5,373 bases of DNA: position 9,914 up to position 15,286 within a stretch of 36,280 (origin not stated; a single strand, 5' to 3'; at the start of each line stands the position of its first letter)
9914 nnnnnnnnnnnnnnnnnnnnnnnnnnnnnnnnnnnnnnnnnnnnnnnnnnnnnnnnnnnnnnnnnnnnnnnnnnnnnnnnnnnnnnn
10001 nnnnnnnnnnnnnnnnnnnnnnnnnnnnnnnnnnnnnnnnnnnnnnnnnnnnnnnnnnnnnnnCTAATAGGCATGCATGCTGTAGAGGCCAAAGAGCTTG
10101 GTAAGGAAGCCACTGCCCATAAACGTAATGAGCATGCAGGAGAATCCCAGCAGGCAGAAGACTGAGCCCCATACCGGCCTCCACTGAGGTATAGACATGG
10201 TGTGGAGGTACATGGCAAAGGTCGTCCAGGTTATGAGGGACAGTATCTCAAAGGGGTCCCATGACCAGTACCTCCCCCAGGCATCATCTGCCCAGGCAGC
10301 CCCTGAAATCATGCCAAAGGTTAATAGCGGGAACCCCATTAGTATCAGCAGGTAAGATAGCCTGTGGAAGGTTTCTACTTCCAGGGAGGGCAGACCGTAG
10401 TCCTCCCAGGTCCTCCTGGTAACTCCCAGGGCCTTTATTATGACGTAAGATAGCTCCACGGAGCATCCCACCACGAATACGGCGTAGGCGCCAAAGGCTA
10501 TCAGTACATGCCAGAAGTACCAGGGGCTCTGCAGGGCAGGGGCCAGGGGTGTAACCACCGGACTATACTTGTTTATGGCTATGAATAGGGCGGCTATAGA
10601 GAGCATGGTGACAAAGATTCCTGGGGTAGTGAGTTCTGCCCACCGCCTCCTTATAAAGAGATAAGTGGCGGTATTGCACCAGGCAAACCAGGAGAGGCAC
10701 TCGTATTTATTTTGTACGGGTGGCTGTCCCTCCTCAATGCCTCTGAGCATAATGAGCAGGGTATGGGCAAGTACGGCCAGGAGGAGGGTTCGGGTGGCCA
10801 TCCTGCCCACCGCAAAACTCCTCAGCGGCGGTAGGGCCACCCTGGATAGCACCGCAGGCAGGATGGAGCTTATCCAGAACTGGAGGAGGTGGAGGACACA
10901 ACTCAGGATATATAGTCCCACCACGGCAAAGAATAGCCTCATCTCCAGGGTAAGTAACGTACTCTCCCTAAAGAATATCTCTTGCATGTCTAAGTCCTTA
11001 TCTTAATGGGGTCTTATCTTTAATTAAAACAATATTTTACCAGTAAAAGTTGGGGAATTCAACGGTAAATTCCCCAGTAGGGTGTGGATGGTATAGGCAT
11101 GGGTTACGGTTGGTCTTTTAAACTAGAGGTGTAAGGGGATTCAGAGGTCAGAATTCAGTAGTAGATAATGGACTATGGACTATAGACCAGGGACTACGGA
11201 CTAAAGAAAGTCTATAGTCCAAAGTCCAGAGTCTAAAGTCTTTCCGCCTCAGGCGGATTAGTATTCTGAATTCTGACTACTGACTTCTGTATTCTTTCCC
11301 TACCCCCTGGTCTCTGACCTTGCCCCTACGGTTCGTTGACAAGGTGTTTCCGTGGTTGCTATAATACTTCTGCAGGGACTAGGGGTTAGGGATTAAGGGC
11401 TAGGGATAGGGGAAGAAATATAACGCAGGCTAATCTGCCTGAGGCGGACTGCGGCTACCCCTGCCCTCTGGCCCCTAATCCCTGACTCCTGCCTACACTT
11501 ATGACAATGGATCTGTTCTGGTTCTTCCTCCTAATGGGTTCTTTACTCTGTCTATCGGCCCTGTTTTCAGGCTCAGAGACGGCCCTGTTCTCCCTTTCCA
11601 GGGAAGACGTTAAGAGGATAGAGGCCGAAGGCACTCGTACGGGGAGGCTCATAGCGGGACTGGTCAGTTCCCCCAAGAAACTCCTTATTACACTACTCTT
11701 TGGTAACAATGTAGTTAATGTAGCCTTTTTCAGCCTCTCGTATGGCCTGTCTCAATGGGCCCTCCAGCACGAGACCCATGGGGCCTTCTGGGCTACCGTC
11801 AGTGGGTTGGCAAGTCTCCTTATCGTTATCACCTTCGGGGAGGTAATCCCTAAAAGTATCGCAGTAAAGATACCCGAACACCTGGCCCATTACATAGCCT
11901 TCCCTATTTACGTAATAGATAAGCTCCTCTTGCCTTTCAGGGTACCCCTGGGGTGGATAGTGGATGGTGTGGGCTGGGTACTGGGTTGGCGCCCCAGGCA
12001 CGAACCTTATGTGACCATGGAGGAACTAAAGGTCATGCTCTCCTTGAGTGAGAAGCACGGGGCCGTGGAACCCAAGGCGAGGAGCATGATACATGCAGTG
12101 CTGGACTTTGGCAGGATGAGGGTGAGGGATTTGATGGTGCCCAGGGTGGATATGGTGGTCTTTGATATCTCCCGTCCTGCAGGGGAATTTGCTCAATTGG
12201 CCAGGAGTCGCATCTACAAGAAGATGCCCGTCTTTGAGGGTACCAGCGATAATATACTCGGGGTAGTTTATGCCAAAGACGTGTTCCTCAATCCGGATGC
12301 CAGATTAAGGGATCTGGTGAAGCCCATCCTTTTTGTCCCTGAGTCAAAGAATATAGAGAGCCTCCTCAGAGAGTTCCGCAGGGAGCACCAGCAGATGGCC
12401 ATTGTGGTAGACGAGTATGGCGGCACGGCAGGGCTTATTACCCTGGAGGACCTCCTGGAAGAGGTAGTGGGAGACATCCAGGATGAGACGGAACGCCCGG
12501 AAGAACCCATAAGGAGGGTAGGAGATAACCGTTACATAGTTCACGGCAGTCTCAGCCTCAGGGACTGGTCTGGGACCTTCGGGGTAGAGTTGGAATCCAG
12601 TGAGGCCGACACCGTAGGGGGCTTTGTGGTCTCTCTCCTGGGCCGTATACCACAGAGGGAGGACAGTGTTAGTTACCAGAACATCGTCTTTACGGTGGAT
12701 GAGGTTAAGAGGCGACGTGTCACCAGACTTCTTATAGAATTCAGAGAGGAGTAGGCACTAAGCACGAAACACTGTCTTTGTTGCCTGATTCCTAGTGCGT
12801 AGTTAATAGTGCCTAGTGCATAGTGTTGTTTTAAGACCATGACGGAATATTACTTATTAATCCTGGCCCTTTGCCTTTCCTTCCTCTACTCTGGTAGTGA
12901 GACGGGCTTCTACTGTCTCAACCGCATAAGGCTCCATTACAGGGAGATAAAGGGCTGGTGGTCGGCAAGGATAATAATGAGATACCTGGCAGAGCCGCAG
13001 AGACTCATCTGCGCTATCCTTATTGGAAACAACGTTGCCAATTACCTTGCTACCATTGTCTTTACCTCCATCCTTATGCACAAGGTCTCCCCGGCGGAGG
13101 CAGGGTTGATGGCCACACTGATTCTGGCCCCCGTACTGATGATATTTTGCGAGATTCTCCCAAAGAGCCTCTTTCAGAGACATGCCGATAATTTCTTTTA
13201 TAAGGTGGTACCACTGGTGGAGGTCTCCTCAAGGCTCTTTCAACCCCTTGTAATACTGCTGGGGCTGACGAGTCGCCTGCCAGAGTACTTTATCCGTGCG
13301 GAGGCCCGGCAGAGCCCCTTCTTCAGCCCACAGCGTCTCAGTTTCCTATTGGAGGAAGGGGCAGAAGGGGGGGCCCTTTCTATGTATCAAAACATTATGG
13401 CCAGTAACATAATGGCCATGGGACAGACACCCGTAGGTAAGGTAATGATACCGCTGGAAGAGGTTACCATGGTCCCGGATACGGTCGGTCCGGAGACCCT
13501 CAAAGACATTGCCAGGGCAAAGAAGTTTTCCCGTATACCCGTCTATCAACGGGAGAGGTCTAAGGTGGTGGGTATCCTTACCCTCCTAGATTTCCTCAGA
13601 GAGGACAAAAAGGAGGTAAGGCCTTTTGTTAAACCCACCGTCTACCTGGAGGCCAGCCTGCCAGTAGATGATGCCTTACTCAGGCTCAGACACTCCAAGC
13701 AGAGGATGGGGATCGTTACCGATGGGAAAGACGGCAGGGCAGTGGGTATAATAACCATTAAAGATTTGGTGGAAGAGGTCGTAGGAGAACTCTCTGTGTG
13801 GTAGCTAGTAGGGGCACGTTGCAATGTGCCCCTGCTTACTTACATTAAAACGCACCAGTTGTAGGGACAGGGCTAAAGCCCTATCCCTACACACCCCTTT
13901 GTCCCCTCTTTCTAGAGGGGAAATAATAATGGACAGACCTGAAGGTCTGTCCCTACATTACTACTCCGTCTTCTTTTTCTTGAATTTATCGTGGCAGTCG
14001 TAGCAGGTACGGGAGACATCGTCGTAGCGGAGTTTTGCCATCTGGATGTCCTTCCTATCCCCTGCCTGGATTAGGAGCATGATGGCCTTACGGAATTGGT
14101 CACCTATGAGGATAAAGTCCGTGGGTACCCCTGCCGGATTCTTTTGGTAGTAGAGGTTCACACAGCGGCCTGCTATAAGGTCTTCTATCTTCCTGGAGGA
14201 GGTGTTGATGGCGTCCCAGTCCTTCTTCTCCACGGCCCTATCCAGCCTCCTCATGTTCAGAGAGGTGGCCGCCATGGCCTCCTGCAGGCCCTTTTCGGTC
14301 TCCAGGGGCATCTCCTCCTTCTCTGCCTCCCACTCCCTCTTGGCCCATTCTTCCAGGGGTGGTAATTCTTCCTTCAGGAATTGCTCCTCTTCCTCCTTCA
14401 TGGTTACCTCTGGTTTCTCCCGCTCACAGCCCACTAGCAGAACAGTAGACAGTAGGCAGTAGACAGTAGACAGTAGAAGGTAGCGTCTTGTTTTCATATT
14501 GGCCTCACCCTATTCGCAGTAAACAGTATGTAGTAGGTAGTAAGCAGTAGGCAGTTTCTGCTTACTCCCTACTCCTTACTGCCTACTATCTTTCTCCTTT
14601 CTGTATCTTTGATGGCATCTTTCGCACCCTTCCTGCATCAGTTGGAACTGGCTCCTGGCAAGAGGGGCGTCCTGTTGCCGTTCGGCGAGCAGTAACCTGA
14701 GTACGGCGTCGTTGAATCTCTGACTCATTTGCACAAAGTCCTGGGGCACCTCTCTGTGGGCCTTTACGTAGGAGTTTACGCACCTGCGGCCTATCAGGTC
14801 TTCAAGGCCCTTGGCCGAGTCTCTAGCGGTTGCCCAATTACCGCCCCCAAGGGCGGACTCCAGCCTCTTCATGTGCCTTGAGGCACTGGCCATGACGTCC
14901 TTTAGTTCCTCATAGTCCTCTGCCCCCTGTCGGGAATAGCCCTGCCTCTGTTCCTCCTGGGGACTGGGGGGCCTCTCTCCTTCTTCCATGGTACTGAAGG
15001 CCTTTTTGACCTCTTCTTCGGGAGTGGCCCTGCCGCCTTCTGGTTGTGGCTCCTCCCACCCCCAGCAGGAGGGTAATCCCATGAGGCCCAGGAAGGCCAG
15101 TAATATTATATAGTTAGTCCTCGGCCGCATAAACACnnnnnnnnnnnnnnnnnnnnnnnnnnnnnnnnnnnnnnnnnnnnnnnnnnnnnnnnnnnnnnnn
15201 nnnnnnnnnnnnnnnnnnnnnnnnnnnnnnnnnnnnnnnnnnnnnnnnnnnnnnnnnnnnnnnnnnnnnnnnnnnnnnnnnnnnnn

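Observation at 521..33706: Nearly every intergenic spacer is a long imperfect hairpin whose arms are locus-specific heptanucleotide tandem repeats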

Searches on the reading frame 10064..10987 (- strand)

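Call 8: search_protein_families(library=ncbifam, proteins=[window:10064-10987:-])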
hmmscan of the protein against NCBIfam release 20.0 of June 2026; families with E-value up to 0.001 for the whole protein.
window:10064-10987:- (307 aa): 4 families
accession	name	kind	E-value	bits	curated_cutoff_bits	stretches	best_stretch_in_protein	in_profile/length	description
TIGR03144.1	cytochr_II_ccsB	equivalog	3.3e-49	167.9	187.6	1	69-297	3-246/252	c-type cytochrome biogenesis protein CcsB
TIGR03145.1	cyt_nit_nrfE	subfamily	1e-06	27.8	927.3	1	213-305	209-302/631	heme lyase NrfEFG subunit NrfE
NF007691.0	PRK10369.1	subfamily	1.4e-06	27.4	394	1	210-306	208-305/573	heme lyase NrfEFG subunit NrfE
TIGR00353.1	nrfE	subfamily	4.2e-06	25.9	569.05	1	206-306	150-251/578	heme lyase CcmF/NrfE family subunit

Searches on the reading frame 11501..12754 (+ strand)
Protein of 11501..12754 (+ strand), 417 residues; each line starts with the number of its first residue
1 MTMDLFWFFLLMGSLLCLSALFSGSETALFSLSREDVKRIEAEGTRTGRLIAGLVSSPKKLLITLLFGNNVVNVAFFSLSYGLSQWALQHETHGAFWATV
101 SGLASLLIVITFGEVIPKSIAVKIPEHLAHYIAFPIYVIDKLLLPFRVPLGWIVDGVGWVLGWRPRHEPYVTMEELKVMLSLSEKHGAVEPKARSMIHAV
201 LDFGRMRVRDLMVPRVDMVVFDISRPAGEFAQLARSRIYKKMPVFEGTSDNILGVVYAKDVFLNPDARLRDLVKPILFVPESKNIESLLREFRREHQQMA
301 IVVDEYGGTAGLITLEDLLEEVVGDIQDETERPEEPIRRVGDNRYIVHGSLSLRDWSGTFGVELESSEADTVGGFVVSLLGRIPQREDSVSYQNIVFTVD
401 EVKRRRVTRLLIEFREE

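Call 8: search_protein_families(library=ncbifam, proteins=[window:11501-12754:+])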
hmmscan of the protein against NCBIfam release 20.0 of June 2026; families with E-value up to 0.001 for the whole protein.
window:11501-12754:+ (417 aa): 6 families
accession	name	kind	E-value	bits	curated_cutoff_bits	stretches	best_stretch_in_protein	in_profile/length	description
TIGR03520.1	GldE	subfamily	4.5e-81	273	376.05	1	15-411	4-404/408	gliding motility-associated protein GldE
NF008604.1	PRK11573.1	equivalog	1.3e-48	166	475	1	15-412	16-416/428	hypothetical protein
NF011675.0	PRK15094.1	equivalog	1.3e-42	146.1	379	1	173-413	34-280/292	CNNM family magnesium/cobalt transport protein CorC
NF052568.1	PolamExpPaeASal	equivalog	1.3e-41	142.9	500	1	9-412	5-422/424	polyamine export protein PaeA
NF003714.0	PRK05326.1-1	equivalog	0.00018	20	471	1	278-416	436-572/577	potassium/proton antiporter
NF053603.1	HhpR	exception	0.00026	20.3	520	1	206-321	1-116/282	CBS domain-containing high hydrostatic pressure regulator HhpR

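Call 11: find_related_loci(query=window:11501-12751:+, collection=genome_contigs, flank=10000)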
Query window:11501-12751:+ (417 aa) in genome_contigs; peptide patterns used: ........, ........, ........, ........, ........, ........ (x = any residue, [..] = any of these).
69 stretches matched a pattern; 21 encode a relative of the query (tblastn E <= 1e-3); 21 distinct loci.
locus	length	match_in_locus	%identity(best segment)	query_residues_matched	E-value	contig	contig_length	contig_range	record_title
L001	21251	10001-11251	95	1-417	0e+0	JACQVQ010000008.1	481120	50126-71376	MAG: Planctomycetota bacterium isolate NC_groundwater_1467_Ag_S-0.65um_52_288 S_p65_S5_coassembly_k141_4071795, whole ge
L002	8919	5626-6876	94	1-417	0e+0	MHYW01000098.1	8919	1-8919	MAG: Planctomycetes bacterium RIFCSPHIGHO2_12_FULL_52_36 rifcsphigho2_12_scaffold_37523, whole genome shotgun sequence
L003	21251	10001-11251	80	1-417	0e+0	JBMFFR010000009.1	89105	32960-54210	MAG: Candidatus Brocadiia bacterium JP1 bin.217_9, whole genome shotgun sequence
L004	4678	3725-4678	97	1-318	0e+0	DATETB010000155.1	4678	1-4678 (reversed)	MAG TPA_asm: Candidatus Brocadiales bacterium isolate SMAG_U8304 k141_2566535, whole genome shotgun sequence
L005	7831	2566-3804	69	3-414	0e+0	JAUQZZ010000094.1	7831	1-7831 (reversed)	MAG: Candidatus Brocadiales bacterium isolate Bin_313 NODE_111_length_7831_cov_6.954861, whole genome shotgun sequence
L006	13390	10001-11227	69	8-416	0e+0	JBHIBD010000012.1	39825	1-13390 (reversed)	MAG: Candidatus Brocadiales bacterium isolate K_2_bin.28 NODE_306_length_39825_cov_13.107694, whole genome shotgun seque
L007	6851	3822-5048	65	8-416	1e-175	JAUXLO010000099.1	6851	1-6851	MAG: Planctomycetota bacterium isolate CSMAG_3136 CSMAG_3136_k141_986648_length_6851_cov_10.0000, whole genome shotgun s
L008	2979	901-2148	64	4-417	0e+0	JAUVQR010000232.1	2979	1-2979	MAG: Planctomycetota bacterium isolate CSMAG_693 CSMAG_693_k127_3087971_length_2979_cov_15.0056, whole genome shotgun se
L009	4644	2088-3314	66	8-416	3e-179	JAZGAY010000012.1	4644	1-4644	MAG: Candidatus Brocadiales bacterium isolate SCS1bin.38 SCS1bin.38_12, whole genome shotgun sequence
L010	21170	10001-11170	30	3-384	3e-41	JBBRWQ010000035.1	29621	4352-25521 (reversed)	MAG: Actinomycetales bacterium isolate La4_metabat2.030 La4_metabat2.030_K_945218_L_29621_cov_53.8934, whole genome shot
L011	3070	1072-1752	40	197-416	4e-41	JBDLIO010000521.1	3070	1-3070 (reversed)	MAG: Acidobacteriota bacterium isolate MAG033 MAG033_521, whole genome shotgun sequence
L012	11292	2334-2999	41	197-411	4e-41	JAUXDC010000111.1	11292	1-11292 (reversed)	MAG: Holophagae bacterium isolate CSMAG_2841 CSMAG_2841_k119_127142_length_11292_cov_7.0000, whole genome shotgun sequen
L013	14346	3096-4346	30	3-410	3e-40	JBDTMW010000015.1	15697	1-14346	MAG: Actinomycetota bacterium isolate cluster3_bin.135 NODE_14504_length_15697_cov_9.863892, whole genome shotgun sequen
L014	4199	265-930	40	197-411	4e-40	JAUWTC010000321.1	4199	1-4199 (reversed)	MAG: Holophagae bacterium isolate CSMAG_2570 CSMAG_2570_k127_2182653_length_4199_cov_265.0000, whole genome shotgun sequ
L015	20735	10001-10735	36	175-412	4e-40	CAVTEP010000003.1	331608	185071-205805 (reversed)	MAG: Candidatus Sulfomarinibacteraceae bacterium isolate MFD09779.bin.1.340 genome assembly, contig: contig_28328, whole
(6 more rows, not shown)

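Call 40: find_related_loci(query=window:11501-12751:+, collection=metagenome_contigs, flank=10000)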
Query window:11501-12751:+ (417 aa) in metagenome_contigs; peptide patterns used: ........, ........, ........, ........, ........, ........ (x = any residue, [..] = any of these).
82 stretches matched a pattern; 14 encode a relative of the query (tblastn E <= 1e-3); 14 distinct loci.
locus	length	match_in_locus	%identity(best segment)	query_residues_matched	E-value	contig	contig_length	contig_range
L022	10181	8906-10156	94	1-417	0e+0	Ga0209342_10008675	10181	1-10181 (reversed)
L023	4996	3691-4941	94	1-417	0e+0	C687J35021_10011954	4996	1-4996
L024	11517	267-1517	85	1-417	0e+0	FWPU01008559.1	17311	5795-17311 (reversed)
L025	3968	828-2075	65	4-417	0e+0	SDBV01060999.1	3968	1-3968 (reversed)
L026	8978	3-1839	96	19-417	8e-166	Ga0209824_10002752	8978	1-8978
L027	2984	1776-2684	34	129-417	6e-43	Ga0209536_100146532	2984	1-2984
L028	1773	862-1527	40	197-411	6e-42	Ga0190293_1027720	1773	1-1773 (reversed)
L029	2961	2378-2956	43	197-384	1e-39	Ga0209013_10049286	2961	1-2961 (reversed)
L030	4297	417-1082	39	197-411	2e-36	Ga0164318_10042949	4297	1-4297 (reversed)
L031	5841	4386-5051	39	197-411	3e-36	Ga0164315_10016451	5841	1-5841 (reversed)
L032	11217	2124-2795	37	197-413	3e-35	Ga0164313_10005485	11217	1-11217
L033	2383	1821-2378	39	166-336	2e-33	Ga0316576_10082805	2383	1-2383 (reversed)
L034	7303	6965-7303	39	197-305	1e-17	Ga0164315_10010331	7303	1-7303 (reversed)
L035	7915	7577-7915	38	197-305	3e-17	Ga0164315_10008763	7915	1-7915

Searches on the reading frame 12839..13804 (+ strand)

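Call 8: search_protein_families(library=ncbifam, proteins=[window:12839-13804:+])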
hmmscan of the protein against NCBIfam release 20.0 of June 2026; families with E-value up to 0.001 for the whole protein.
window:12839-13804:+ (321 aa): 5 families
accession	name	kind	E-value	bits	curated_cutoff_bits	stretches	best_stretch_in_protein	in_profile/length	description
TIGR03520.1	GldE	subfamily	1.7e-35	122.9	376.05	1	8-319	2-315/408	gliding motility-associated protein GldE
NF008604.1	PRK11573.1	equivalog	2.4e-30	105.8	475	1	6-318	12-329/428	hypothetical protein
NF052568.1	PolamExpPaeASal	equivalog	2.3e-15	56.3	500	1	4-318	4-336/424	polyamine export protein PaeA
NF011675.0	PRK15094.1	equivalog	1.3e-08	34.5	379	1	187-318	57-192/292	CNNM family magnesium/cobalt transport protein CorC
TIGR01302.1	IMP_dehydrog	equivalog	8.3e-05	21.6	481.5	1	207-312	89-198/450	IMP dehydrogenase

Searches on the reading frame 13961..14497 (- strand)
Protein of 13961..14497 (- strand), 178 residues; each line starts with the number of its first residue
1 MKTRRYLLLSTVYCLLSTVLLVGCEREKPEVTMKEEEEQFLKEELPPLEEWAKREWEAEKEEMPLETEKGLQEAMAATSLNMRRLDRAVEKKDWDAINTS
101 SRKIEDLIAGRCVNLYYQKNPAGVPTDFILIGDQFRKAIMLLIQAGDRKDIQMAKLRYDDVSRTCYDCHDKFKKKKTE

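Call 9: search_protein_families(library=ncbifam, proteins=[window:13961-14497:-])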
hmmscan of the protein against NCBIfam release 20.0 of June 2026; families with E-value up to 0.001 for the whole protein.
window:13961-14497:- (178 aa): 0 families

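Call 54: search_protein_families(library=pfam, proteins=[window:13961-14440:-])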
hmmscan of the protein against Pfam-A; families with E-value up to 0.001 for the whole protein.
window:13961-14440:- (159 aa): 1 family
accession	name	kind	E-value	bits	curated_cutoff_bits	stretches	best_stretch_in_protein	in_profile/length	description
PF01322.25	Cytochrom_C_2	-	2.5e-06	28.9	26.5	1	108-154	75-121/121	Cytochrome C'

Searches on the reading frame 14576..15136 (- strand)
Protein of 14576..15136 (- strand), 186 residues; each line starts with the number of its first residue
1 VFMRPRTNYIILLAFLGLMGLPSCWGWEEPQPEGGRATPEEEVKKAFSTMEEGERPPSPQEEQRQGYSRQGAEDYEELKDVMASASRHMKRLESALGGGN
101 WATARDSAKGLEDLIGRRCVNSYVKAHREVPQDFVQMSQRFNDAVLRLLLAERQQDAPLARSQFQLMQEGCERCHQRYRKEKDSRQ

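Call 9: search_protein_families(library=ncbifam, proteins=[window:14576-15136:-])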
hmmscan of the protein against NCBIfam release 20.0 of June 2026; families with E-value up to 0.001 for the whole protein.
window:14576-15136:- (186 aa): 0 families

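Call 54: search_protein_families(library=pfam, proteins=[window:14576-15136:-])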
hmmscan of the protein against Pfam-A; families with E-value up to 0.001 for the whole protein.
window:14576-15136:- (186 aa): 1 family
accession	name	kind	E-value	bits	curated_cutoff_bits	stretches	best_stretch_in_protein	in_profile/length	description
PF01322.25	Cytochrom_C_2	-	6.8e-07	30.7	26.5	1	131-179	73-121/121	Cytochrome C'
